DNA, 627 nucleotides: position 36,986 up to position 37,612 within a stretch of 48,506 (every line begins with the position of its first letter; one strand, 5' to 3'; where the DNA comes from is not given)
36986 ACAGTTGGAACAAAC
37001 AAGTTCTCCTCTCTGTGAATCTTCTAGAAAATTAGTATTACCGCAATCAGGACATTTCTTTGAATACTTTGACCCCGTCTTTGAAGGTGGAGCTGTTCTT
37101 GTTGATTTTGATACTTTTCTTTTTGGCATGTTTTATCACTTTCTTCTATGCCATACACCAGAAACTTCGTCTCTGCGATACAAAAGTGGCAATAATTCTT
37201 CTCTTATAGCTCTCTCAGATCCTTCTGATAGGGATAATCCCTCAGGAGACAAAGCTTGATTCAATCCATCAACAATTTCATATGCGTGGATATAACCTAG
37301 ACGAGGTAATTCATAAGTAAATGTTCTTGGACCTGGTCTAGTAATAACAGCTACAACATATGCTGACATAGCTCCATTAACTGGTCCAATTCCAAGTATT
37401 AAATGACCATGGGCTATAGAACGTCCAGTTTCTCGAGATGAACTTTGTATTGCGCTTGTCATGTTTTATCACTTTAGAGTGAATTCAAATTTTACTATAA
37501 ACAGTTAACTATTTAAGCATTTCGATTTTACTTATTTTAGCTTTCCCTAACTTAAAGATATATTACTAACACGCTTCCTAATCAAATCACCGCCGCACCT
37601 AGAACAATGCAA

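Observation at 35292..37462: General transcription factor TFB embedded in a four-gene operon with three ORFans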

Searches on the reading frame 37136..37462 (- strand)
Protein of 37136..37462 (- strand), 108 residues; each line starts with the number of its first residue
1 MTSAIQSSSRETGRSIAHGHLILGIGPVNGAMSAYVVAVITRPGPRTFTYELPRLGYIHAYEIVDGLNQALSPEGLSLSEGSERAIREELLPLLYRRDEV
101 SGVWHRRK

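Call 4: search_protein_families(library=pfam, proteins=[window:37136-37462:-], max_evalue=0.1)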
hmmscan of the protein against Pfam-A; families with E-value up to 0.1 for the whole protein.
window:37136-37462:- (108 aa): 0 families

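Call 6: search_protein_families(library=phrogs, proteins=[window:37136-37462:-], max_evalue=1)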
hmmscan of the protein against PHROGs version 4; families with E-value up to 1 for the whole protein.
window:37136-37462:- (108 aa): 1 family
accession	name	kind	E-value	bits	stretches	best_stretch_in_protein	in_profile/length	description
phrog_34722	-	unknown function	0.12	13.7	1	40-81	11-52/79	-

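Call 7: search_protein_families(library=ncbifam, proteins=[window:37136-37462:-], max_evalue=1)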
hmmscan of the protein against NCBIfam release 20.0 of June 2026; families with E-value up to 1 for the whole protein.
window:37136-37462:- (108 aa): 0 families

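Call 18: find_homologous_proteins(query=window:37136-37462:-, max_evalue=0.01)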
Query window:37136-37462:- (108 aa): 1 proteins with E <= 0.01 among 3 candidates.
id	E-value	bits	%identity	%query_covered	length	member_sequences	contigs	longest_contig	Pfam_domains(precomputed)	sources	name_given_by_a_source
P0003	9.9e-64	230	100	100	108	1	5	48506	-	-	-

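Call 20: find_encoding_contigs(protein=P0003, flank=10000, max_places=10)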
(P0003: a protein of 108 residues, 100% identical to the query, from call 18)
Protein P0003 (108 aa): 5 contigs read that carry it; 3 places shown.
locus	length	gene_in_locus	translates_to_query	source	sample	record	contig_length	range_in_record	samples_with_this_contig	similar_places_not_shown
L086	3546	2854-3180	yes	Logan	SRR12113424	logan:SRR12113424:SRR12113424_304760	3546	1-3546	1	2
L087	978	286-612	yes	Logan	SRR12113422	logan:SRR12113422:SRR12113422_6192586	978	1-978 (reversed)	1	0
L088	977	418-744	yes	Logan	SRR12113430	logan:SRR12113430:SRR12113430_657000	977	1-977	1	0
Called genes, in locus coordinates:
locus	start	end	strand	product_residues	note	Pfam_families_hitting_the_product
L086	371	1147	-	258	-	-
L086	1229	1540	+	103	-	-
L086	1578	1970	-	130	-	PF21485:IF5A-like_N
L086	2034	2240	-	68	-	PF00125:Histone (weak), PF00808:CBFD_NFYB_HMF, PF15630:CENP-S (weak), PF07524:Bromo_TP (weak)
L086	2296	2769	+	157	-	PF01850:PIN (faint), PF17146:PIN_6, PF08745:PIN_5 (weak)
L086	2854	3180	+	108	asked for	-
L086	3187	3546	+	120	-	?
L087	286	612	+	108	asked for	-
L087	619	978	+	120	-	?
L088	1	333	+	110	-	?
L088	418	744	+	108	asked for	-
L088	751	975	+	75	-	?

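Call 42: find_related_loci(query=window:37136-37462:-, collection=viral_contigs, flank=5000)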
Query window:37136-37462:- (108 aa) in viral_contigs; peptide patterns used: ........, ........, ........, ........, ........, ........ (x = any residue, [..] = any of these).
10 stretches matched a pattern, but none encodes a relative of the query by tblastn (E <= 1e-3).

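Call 55: search_protein_families(library=padloc, proteins=[window:37136-37462:-], max_evalue=1)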
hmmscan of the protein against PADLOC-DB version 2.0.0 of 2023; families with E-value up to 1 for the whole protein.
window:37136-37462:- (108 aa): 0 families

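Call 56: search_solved_structures(query=window:37136-37462:-, max_evalue=1)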
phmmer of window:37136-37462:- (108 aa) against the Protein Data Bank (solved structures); distinct sequences matched with E-value up to 1: 1.
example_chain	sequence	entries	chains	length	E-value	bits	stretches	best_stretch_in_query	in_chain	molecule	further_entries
7lao_A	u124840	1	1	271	0.81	13.5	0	13-56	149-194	Aminoglycoside N(3)-acetyltransferase III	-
